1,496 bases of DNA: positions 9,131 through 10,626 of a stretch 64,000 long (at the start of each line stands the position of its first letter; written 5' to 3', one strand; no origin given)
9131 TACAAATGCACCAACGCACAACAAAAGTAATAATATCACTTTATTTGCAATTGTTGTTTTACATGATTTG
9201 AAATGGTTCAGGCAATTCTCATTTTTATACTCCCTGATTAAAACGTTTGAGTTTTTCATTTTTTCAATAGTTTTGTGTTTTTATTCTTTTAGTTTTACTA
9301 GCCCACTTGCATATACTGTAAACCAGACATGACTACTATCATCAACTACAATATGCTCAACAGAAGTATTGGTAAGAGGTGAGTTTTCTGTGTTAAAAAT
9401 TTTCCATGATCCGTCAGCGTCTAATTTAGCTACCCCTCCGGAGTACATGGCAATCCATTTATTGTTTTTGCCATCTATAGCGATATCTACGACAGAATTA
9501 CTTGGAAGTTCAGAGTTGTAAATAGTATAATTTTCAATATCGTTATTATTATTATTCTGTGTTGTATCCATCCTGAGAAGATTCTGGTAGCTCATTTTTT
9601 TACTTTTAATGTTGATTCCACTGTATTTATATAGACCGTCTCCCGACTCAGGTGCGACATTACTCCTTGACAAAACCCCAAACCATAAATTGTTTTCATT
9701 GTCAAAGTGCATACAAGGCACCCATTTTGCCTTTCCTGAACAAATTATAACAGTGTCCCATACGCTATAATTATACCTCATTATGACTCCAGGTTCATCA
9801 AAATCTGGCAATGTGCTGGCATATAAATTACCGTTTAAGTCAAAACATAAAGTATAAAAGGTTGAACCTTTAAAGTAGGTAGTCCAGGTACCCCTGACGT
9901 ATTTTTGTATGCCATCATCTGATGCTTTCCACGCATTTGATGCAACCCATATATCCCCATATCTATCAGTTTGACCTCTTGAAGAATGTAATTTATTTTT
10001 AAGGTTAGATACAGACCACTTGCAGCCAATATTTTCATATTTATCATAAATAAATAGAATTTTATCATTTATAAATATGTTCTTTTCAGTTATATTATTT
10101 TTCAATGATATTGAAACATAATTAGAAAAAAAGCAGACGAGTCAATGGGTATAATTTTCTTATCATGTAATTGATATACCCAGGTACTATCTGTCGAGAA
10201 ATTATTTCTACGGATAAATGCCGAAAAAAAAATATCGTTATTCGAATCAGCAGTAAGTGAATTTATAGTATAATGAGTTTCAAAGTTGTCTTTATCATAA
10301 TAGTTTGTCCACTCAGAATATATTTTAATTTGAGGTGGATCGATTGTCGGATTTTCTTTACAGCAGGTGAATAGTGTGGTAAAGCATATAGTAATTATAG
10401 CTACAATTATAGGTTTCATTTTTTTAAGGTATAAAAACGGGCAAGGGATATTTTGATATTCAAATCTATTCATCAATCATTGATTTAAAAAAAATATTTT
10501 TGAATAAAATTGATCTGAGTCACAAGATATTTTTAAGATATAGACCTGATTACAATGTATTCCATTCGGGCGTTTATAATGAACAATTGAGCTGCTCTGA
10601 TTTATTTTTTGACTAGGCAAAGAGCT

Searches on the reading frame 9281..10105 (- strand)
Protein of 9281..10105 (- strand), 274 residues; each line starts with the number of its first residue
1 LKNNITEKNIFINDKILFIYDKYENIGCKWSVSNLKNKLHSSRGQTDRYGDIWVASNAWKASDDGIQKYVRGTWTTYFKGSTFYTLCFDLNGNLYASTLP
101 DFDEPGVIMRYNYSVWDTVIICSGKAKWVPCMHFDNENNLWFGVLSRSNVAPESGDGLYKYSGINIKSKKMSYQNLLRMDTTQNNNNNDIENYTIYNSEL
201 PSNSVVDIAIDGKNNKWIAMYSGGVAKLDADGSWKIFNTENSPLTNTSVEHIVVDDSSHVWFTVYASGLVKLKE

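Call 5: search_protein_families(library=pfam, proteins=[window:9281-10105:-], max_evalue=0.01)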
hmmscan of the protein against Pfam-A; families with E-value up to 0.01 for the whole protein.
window:9281-10105:- (274 aa): 1 family
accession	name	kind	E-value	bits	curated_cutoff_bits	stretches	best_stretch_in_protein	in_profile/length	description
PF07494.17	Reg_prop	-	5.7e-09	35.6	20.4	0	127-143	5-21/24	Two component regulator propeller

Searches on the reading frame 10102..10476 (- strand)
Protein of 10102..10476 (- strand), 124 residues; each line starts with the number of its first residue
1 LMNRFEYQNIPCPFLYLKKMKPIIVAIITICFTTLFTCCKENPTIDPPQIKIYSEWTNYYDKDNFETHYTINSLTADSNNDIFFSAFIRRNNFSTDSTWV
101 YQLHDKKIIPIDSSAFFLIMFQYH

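Call 5: search_protein_families(library=pfam, proteins=[window:10102-10476:-], max_evalue=0.01)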
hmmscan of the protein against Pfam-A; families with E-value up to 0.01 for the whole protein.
window:10102-10476:- (124 aa): 0 families

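Call 45: find_encoding_contigs(protein=window:10102-10473:-, flank=3000, max_places=6)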
Protein window:10102-10473:- (123 aa): 1 contig read that carries it; 1 place shown.
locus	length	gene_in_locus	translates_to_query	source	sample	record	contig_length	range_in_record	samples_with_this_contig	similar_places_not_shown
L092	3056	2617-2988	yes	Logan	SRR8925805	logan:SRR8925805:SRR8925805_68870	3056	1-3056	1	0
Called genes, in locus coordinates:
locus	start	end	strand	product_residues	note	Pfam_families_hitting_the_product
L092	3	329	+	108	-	?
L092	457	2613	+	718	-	PF14870:PSII_BNR (faint), PF07494:Reg_prop (faint), PF13570:Beta-prop_ACSF4 (faint), PF18962:Por_Secre_tail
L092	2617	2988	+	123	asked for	-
